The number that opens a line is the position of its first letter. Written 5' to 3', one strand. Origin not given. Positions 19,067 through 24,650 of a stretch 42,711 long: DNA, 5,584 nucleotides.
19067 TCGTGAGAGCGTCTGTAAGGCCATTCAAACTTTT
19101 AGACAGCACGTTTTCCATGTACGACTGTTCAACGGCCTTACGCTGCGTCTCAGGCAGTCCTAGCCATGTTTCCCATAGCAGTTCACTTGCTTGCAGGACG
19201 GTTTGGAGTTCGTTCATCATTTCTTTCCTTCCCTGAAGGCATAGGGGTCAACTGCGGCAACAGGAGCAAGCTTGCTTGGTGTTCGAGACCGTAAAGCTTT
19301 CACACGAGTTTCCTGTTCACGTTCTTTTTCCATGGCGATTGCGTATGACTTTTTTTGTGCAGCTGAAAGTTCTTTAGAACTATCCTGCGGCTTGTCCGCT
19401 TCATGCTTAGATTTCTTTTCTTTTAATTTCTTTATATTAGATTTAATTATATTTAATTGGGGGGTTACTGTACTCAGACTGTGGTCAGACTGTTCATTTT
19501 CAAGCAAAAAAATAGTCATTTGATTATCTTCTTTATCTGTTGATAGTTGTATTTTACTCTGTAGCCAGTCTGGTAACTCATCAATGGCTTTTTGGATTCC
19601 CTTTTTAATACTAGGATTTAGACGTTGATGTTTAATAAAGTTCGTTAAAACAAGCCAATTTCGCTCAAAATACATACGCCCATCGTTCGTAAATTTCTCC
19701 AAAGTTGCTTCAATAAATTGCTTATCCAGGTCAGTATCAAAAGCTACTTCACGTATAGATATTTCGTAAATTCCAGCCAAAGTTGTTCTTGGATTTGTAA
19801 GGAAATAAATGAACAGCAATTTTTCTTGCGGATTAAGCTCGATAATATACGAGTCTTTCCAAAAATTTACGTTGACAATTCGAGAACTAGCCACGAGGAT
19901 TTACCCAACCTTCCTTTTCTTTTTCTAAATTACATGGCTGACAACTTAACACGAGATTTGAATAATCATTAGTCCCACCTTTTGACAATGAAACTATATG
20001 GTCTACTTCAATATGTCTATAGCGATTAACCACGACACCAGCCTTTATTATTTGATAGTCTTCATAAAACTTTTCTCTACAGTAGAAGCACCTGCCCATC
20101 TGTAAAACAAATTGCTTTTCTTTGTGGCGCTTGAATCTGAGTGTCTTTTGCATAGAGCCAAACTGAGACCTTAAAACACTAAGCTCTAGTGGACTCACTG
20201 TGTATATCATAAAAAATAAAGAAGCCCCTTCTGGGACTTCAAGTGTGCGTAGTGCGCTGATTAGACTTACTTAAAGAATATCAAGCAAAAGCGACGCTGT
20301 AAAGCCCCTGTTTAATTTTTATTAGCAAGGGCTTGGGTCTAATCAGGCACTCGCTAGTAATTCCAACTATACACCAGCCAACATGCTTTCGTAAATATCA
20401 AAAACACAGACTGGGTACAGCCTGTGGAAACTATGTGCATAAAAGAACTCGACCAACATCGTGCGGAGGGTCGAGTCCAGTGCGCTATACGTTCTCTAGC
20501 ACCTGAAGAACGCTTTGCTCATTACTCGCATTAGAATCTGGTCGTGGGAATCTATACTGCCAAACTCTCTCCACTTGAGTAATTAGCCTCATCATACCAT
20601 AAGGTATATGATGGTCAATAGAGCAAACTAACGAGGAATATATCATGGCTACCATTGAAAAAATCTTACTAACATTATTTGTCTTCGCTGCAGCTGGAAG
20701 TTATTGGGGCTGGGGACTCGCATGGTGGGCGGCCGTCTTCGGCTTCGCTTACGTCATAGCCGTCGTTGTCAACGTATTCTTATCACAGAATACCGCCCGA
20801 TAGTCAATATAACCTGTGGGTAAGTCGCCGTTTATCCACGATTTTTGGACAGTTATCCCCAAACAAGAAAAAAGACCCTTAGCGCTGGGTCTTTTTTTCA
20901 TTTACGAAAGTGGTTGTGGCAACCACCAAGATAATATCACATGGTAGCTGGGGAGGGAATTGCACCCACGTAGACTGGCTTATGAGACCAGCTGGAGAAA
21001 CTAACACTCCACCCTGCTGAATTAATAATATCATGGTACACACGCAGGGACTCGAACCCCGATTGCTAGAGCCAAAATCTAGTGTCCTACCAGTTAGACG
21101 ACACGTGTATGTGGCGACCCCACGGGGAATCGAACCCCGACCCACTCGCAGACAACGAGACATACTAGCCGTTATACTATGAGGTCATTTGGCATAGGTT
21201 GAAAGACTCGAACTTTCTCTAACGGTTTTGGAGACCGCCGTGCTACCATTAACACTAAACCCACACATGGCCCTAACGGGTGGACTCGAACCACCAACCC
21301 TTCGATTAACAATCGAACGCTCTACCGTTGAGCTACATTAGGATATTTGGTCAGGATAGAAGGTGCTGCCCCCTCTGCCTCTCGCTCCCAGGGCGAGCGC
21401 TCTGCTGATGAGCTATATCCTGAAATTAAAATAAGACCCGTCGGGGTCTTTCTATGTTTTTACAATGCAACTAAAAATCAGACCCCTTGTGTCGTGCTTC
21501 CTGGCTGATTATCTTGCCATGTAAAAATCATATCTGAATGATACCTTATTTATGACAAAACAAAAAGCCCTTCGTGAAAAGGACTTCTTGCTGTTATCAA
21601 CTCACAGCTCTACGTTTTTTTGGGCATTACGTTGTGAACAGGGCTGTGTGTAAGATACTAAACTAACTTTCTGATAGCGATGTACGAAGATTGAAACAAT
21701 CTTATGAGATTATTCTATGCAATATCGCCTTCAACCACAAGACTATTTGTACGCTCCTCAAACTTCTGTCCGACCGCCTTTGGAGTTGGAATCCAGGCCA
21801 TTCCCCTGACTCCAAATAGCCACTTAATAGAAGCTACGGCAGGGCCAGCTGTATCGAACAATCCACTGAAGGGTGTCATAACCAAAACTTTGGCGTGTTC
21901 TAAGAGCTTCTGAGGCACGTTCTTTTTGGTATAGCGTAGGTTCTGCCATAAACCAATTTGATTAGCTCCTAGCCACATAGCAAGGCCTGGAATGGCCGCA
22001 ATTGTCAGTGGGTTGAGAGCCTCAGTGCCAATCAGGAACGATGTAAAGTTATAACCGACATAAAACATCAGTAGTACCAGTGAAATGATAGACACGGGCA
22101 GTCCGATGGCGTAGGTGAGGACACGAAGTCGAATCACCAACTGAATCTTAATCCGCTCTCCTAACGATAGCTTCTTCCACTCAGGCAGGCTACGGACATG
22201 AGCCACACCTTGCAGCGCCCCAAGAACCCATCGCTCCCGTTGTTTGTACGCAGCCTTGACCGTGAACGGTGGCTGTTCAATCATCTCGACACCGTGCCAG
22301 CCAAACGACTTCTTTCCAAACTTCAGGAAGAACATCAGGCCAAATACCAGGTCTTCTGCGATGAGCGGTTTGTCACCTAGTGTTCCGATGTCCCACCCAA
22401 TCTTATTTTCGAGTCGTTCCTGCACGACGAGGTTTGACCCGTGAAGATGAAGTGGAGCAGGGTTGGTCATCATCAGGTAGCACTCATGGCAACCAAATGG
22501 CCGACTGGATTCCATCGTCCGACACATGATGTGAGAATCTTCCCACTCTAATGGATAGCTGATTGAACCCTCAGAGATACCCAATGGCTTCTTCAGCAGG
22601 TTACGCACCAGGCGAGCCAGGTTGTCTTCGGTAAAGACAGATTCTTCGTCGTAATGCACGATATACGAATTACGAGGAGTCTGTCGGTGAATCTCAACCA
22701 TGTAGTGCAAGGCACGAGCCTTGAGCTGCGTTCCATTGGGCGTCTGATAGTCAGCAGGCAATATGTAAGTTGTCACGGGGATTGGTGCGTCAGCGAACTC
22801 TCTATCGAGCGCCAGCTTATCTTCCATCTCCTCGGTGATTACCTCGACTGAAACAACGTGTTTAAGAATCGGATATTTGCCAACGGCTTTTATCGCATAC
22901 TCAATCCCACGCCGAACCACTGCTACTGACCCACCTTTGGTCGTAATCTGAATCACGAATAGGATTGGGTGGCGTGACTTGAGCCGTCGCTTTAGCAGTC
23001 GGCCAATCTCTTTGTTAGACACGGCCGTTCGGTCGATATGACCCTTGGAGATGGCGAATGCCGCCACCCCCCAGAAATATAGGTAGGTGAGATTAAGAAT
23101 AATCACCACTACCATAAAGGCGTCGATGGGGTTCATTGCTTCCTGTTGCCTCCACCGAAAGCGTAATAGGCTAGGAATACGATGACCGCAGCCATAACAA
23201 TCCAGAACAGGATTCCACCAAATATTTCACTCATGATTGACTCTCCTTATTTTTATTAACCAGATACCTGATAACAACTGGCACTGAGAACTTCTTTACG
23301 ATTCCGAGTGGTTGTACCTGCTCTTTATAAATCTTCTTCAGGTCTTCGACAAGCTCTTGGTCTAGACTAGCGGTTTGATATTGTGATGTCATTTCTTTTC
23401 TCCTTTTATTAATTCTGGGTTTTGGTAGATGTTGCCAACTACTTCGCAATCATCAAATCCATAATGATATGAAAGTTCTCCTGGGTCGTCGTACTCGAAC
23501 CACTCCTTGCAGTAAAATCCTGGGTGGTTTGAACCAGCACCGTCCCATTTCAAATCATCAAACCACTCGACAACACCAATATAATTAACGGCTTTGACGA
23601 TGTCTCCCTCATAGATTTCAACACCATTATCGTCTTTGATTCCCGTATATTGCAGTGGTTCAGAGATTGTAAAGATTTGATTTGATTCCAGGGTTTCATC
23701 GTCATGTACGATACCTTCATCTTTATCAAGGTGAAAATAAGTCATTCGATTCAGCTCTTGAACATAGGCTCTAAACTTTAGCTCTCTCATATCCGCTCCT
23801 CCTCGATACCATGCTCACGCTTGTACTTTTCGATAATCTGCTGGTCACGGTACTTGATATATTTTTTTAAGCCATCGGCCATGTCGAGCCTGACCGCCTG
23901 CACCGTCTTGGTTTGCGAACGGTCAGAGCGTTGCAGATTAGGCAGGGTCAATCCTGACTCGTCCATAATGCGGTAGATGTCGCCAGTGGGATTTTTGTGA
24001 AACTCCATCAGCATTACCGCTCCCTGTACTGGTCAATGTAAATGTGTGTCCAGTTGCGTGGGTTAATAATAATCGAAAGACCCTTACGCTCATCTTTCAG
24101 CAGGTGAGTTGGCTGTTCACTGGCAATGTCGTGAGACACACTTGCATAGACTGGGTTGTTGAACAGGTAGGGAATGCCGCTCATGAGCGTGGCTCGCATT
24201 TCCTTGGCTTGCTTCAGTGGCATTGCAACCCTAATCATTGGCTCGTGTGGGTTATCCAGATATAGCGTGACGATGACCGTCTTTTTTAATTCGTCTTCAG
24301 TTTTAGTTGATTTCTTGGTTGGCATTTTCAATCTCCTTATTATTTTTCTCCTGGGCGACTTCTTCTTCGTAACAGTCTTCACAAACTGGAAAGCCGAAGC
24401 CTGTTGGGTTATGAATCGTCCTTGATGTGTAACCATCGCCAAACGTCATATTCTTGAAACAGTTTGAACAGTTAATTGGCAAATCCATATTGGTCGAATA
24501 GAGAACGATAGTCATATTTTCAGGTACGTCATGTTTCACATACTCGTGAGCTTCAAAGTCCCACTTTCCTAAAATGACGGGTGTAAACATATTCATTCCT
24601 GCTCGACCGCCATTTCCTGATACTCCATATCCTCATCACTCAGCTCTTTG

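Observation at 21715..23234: Phage-encoded membrane-embedded processive-type GT2 synthase coupled to a 33-aa membrane micro-protein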

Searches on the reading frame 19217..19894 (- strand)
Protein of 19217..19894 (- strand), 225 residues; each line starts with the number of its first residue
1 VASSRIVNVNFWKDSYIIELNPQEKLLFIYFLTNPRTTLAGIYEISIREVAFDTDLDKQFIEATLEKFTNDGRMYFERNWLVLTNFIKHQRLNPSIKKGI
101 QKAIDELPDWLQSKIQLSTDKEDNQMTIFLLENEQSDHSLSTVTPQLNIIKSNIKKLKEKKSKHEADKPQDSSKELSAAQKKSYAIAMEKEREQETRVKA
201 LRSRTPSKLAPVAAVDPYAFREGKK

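Call 38: search_protein_families(library=pfam, proteins=[window:19217-19894:-], max_evalue=0.01)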
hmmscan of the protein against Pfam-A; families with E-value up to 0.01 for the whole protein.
window:19217-19894:- (225 aa): 1 family
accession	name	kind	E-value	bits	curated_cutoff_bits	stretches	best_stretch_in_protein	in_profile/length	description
PF24983.1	DUF7774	-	0.0083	16.6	26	0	81-140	32-93/97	Domain of unknown function (DUF7774)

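Call 39: search_protein_families(library=phrogs, proteins=[window:19217-19894:-], max_evalue=0.00001)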
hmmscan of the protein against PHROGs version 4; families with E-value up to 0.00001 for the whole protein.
window:19217-19894:- (225 aa): 4 families
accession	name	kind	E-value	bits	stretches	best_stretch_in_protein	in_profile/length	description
phrog_6251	-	DNA, RNA and nucleotide metabolism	1.1e-18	68.7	1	1-182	1-192/284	replisome organizer DnaA-like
phrog_1701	-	DNA, RNA and nucleotide metabolism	1e-17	65.9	1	1-197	1-203/323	DnaD-like helicase loader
phrog_25711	-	unknown function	1.3e-08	36.2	1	4-180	6-140/164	-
phrog_1408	-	DNA, RNA and nucleotide metabolism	3.5e-06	27.7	1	2-166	2-157/302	replication initiation protein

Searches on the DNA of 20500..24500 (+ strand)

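Call 7: search_dna_similar(query=window:20500-24500:+, collection=phages, mode=near, max_rows=25)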
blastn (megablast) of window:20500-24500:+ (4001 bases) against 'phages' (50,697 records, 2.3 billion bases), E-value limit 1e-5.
No match.
